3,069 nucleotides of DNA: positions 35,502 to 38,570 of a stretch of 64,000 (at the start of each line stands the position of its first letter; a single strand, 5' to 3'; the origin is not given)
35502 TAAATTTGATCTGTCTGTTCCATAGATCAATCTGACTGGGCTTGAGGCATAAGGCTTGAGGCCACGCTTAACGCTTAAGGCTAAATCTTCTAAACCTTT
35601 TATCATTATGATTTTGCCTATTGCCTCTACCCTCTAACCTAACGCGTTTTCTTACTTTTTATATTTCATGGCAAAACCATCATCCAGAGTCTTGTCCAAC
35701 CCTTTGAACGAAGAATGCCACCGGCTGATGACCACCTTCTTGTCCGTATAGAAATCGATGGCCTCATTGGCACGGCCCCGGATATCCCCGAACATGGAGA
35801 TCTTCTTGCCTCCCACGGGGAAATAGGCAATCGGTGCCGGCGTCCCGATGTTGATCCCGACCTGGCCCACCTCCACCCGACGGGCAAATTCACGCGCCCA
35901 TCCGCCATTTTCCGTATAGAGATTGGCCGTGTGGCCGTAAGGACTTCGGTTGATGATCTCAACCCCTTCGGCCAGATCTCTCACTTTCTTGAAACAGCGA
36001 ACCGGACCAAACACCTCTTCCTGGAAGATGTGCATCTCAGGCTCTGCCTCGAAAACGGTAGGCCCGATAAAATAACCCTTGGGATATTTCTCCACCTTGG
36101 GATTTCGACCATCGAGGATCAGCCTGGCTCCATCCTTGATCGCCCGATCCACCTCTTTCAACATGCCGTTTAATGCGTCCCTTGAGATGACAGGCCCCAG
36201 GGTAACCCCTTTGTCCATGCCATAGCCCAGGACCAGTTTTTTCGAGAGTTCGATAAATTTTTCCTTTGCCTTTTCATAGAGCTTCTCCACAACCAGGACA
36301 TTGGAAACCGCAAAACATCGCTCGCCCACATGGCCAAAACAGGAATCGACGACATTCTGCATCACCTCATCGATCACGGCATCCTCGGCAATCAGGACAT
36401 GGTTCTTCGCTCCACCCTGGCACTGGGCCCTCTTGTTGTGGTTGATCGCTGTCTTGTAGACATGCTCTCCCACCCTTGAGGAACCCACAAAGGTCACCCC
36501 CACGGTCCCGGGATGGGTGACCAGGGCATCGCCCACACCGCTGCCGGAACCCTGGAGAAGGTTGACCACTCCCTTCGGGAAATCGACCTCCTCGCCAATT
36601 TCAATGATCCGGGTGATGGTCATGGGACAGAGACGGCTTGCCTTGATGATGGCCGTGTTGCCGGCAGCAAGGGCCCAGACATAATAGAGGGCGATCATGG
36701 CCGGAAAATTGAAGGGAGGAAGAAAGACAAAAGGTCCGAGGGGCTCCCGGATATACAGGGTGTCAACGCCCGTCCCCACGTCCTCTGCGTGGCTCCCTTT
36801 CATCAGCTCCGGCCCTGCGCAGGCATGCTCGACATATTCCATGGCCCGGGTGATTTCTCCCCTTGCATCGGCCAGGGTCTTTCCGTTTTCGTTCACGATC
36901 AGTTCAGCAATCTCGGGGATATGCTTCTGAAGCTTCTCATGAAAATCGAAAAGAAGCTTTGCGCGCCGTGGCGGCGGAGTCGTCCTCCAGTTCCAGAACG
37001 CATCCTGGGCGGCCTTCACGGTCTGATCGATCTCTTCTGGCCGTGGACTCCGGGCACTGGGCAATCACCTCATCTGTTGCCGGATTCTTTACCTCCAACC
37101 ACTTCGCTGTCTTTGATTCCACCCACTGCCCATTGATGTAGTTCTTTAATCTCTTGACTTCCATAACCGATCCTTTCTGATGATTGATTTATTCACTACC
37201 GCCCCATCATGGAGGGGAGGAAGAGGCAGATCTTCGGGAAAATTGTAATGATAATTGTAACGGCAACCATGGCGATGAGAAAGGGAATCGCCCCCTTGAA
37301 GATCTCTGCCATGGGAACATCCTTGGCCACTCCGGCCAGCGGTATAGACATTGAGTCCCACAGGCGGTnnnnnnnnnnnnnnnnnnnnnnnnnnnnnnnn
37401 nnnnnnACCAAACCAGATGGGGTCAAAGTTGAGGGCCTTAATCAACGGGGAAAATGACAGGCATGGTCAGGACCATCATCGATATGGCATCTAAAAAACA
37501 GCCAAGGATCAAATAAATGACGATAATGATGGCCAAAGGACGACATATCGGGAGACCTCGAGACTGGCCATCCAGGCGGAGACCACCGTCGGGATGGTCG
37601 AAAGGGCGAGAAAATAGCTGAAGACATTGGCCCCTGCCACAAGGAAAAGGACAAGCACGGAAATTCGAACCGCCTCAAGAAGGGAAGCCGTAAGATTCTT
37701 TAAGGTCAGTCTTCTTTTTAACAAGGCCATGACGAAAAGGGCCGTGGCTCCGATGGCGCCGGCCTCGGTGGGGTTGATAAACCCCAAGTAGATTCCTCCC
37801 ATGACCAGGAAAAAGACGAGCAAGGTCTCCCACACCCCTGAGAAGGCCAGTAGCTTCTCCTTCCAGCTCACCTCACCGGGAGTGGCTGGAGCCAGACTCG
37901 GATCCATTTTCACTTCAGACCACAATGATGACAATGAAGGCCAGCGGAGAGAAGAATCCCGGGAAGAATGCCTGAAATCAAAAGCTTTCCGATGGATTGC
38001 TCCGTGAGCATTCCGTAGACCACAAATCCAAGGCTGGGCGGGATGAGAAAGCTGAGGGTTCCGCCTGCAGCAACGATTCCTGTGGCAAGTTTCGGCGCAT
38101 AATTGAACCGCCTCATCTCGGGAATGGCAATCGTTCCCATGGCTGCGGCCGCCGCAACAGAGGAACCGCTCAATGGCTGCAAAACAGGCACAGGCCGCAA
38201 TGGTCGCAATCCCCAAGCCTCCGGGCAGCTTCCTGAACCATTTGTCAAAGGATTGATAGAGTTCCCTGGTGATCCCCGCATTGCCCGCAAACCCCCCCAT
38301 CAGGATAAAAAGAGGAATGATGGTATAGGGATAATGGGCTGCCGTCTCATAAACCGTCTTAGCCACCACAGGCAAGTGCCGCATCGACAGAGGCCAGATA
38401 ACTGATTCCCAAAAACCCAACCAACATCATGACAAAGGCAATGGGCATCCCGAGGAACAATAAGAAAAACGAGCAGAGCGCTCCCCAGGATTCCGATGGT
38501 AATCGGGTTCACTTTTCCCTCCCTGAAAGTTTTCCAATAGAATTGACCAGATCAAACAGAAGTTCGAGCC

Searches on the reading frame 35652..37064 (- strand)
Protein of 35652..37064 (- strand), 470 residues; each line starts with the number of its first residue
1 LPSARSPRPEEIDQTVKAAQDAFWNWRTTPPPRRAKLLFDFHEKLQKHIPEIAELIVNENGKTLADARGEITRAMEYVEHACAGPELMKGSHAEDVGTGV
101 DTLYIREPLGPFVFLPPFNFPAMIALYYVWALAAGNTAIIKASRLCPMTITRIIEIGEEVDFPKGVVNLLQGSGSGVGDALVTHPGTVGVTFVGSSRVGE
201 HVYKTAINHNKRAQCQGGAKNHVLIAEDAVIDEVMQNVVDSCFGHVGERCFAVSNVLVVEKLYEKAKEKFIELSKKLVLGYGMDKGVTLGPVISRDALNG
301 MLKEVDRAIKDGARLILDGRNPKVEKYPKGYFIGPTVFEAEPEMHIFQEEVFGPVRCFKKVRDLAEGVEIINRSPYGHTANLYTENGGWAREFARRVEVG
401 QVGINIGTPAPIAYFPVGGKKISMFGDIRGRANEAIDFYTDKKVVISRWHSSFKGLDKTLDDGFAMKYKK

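Call 24: search_protein_families(library=pfam, proteins=[window:35652-37064:-], max_evalue=0.00001)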
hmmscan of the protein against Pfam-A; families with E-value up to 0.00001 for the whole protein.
window:35652-37064:- (470 aa): 1 family
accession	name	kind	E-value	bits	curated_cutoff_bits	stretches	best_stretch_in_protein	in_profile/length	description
PF00171.27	Aldedh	-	9.7e-120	400.7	23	1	9-445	28-461/461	Aldehyde dehydrogenase family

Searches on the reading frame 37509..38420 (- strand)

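Call 25: search_protein_families(library=pfam, proteins=[window:37509-38420:-], max_evalue=0.00001)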
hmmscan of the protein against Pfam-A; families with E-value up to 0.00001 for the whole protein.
window:37509-38420:- (303 aa): 1 family
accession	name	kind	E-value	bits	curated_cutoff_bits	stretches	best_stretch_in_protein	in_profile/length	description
PF06808.19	DctM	-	1.7e-32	113.3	23.8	2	185-295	202-313/413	Tripartite ATP-independent periplasmic transporter, DctM component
